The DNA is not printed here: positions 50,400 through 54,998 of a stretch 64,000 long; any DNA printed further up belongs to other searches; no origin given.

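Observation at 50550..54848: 1432-aa protein combining a zinc ribbon, a 420-aa acidic region with a periodic DDLF-type motif array, and about 30 HEAT repeats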

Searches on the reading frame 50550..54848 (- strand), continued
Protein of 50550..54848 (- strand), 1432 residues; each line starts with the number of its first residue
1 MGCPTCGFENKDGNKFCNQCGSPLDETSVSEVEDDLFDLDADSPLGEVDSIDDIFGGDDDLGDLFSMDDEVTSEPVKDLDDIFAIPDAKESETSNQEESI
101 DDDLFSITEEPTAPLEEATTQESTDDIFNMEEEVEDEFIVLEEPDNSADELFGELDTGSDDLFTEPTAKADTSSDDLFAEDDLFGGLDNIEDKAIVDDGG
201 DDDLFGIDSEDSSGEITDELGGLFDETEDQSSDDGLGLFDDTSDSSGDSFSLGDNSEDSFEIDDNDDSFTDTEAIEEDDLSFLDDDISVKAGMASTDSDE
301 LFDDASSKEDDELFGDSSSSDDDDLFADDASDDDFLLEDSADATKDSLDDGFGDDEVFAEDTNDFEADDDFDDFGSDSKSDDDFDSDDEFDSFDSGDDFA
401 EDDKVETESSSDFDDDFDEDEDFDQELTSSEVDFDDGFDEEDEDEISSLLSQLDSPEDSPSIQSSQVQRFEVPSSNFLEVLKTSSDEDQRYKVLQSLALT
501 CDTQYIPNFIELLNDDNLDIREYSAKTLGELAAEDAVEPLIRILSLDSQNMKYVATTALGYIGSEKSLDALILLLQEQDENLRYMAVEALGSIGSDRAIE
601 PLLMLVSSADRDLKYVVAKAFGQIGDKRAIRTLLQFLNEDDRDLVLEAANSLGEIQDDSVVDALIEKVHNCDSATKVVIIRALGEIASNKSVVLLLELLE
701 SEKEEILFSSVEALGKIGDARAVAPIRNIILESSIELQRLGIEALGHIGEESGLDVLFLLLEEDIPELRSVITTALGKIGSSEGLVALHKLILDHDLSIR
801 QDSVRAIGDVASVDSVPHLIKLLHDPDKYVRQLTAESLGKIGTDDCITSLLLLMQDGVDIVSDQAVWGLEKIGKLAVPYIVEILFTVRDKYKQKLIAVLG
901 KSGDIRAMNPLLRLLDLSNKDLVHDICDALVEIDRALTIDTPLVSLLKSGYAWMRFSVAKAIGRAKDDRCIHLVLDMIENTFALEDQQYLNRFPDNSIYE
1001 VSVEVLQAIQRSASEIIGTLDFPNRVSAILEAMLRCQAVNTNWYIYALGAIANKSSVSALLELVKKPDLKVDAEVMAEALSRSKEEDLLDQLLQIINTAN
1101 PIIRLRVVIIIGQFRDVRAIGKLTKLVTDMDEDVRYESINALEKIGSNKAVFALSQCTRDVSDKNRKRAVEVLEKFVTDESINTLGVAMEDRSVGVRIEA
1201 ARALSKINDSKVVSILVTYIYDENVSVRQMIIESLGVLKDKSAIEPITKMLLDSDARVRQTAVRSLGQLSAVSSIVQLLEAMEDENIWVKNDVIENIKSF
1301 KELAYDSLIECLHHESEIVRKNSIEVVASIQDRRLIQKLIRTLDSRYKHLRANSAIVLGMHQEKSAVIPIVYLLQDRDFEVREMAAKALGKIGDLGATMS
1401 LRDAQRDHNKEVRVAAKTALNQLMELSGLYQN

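Call 57: fold_search(model_id=the predicted structure, library=pdb)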
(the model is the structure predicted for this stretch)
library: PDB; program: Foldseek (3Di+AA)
matches with E <= 10: 1502; with E <= 0.001: 678
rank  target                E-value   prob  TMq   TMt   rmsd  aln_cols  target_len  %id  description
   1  7z8r_D                1.6e-13  1.00  0.21  0.21  40.2      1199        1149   13  CAND1-CUL1-RBX1 (released 2023-04-19)
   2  7zbz_D                2.7e-13  1.00  0.20  0.21  39.9      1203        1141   14  CAND1 delhairpin-SCF-SKP2 CAND1 partly engaged SCF partly rocked (released 2023-04-19)
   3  4a0c_B                1.0e-12  1.00  0.19  0.20  37.2      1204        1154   12  Structure of the CAND1-CUL4B-RBX1 complex (released 2011-11-30)
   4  8or3_C                1.5e-12  1.00  0.20  0.20  39.8      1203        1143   13  CAND1-CUL1-RBX1-SKP1-SKP2-DCNL1 (released 2023-06-28)
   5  6fsq                  1.6e-12  1.00  0.18  0.49  12.4       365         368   32  Structure of A3_bGFPD, an artificial bi-domain protein based on two different alphaRep domains : A3 and a GFP binding do (released 2018-08-08)
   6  8or2_C                2.5e-12  1.00  0.20  0.21  39.5      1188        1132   12  CAND1-CUL1-RBX1-DCNL1 (released 2023-06-28)
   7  1u6g_C                3.8e-12  1.00  0.19  0.20  39.1      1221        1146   13  Crystal Structure of The Cand1-Cul1-Roc1 Complex (released 2004-12-14)
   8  4a0c_A                3.8e-12  1.00  0.19  0.20  37.1      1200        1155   14  Structure of the CAND1-CUL4B-RBX1 complex (released 2011-11-30)
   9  8vvy_C                5.9e-11  1.00  0.18  0.18  41.0      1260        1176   13  Human Cullin-1 in complex with CAND2 (released 2025-01-29)
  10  6bzx_A                1.1e-10  1.00  0.14  0.53  12.4       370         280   28  Structure of the artificial complex alpha-Rep/Octarellin V.1 crystallized by counter diffusion in a capillary (released 2019-01-09)
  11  5ife_C                1.7e-10  1.00  0.15  0.20  30.8       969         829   12  Crystal structure of the human SF3b core complex (released 2016-10-26)
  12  3w3v                  2.3e-10  1.00  0.19  0.21  32.0      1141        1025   13  Crystal structure of Kap121p mutant D353K/E396K/D438K (released 2013-04-10)
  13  3w3t                  2.4e-10  1.00  0.18  0.21  32.0      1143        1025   12  Crystal structure of Kap121p (released 2013-04-10)
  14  4zv6_A                3.1e-10  1.00  0.14  0.53  12.3       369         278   28  Crystal structure of the artificial alpharep-7 octarellinV.1 complex (released 2016-05-25)
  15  4jlq_A                3.6e-10  1.00  0.19  0.25  28.4      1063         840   12  Crystal structure of human Karyopherin-beta2 bound to the PY-NLS of Saccharomyces cerevisiae NAB2 (released 2013-04-03)
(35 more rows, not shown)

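Call 71: predict_structure(alignment_id=A4)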
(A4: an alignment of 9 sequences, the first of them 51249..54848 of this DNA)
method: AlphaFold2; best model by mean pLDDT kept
length: 1200 residues; sequences in the alignment: 9
mean_pLDDT: 66.9   pTM: 0.48
mean pLDDT of the five models: 66.9, 65.9, 64.9, 64.5, 62.9
residues with pLDDT >= 90: 474; 70-90: 263; 50-70: 17; < 50: 446
segments of 3 or more residues with pLDDT < 50: 27-472
pLDDT, mean of each block of 10 residues (from residue 1): 73 74 53 28 29 29 31 31 34 29 30 31 27 29 30 29 29 30 32 28 30 28 29 28 27 29 28 30 32 26 27 27 32 30 27 25 27 26 30 28 26 29 29 29 36 31 27 60 78 84 84 87 92 91 85 94 92 90 94 93 91 94 93 92 93 93 91 91 93 92 89 93 92 90 94 93 89 94 92 91 94 93 93 96 94 92 95 93 89 93 92 90 93 87 77 90 90 87 76 84 85 87 87 80 89 89 87 89 84 86 93 91 92 95 92 92 94 90 92 91
secondary structure, 60 per line:
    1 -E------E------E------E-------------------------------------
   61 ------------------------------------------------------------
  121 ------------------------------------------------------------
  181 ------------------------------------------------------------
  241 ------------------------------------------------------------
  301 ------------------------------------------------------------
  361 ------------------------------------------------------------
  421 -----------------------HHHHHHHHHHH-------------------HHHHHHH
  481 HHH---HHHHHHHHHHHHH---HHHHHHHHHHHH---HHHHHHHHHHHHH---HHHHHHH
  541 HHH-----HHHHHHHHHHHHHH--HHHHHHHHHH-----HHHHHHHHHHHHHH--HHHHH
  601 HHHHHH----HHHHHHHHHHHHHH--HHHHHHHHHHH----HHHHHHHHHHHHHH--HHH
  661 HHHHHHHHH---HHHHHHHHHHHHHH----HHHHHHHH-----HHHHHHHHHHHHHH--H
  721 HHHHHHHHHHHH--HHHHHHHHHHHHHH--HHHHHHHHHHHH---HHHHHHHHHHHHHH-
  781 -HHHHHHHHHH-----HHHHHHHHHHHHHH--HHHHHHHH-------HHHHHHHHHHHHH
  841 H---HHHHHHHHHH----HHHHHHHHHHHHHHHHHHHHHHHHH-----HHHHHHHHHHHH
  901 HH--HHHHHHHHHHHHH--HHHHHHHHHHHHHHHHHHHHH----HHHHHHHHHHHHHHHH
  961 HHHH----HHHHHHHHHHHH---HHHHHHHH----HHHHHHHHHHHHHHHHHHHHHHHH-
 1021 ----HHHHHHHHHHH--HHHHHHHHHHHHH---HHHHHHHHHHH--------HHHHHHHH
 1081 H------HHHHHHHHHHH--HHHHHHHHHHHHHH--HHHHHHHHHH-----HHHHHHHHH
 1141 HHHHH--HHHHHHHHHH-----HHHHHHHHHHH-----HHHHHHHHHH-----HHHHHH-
elements in order (helices of 4 or more, strands of 3 or more residues): H444-454 H474-483 H487-499 H503-514 H518-530 H534-543 H549-562 H565-574 H580-593 H596-606 H611-624 H627-637 H642-655 H658-669 H673-686 H691-698 H704-717 H720-732 H735-748 H751-762 H766-779 H782-791 H797-810 H813-820 H828-841 H845-854 H859-883 H889-902 H905-917 H920-940 H945-964 H969-980 H984-991 H996-1019 H1025-1035 H1038-1050 H1054-1064 H1073-1081 H1088-1098 H1101-1114 H1117-1126 H1132-1145 H1148-1157 H1163-1173 H1179-1188 H1194-1199

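Call 75: find_related_loci(query=A5, collection=metagenome_contigs, flank=6000)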
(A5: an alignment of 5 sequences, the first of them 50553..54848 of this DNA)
Query A5 (1432 aa) in metagenome_contigs; peptide patterns used: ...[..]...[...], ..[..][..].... (x = any residue, [..] = any of these).
308 stretches matched a pattern; 8 encode a relative of the query (tblastn E <= 1e-3); 8 distinct loci.
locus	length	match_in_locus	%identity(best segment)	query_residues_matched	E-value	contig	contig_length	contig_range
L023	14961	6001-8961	55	444-1430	0e+0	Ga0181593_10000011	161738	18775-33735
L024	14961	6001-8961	55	444-1430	0e+0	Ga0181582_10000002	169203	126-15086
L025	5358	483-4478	57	1-1430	0e+0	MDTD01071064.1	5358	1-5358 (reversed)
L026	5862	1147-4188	57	467-1430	0e+0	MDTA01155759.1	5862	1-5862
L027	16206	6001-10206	44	1-1427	0e+0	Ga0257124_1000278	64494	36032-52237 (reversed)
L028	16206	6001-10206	44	1-1427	0e+0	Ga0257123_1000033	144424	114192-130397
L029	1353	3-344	56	506-1393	1e-34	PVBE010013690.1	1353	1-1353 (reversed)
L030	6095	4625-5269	25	510-1341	2e-10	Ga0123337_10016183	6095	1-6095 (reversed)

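Call 92: search_protein_families(library=padloc, proteins=[window:50553-54848:-], max_evalue=0.001)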
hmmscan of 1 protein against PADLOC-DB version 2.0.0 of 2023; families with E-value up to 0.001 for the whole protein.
window:50553-54848:- (1432 aa): 3 families
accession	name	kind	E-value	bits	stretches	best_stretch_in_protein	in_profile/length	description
PDLC02919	HEAT-ARM_XIII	-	4.3e-55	184.9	7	1188-1385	555-753/1972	-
PDLC02973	WGR_XIII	-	1.6e-19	67.9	2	528-598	121-192/973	-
PDLC01150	HEAT_CxxC_PDDEXK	-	2.8e-14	51.1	0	800-881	10-94/288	HEAT_CxxC_PD-DEXK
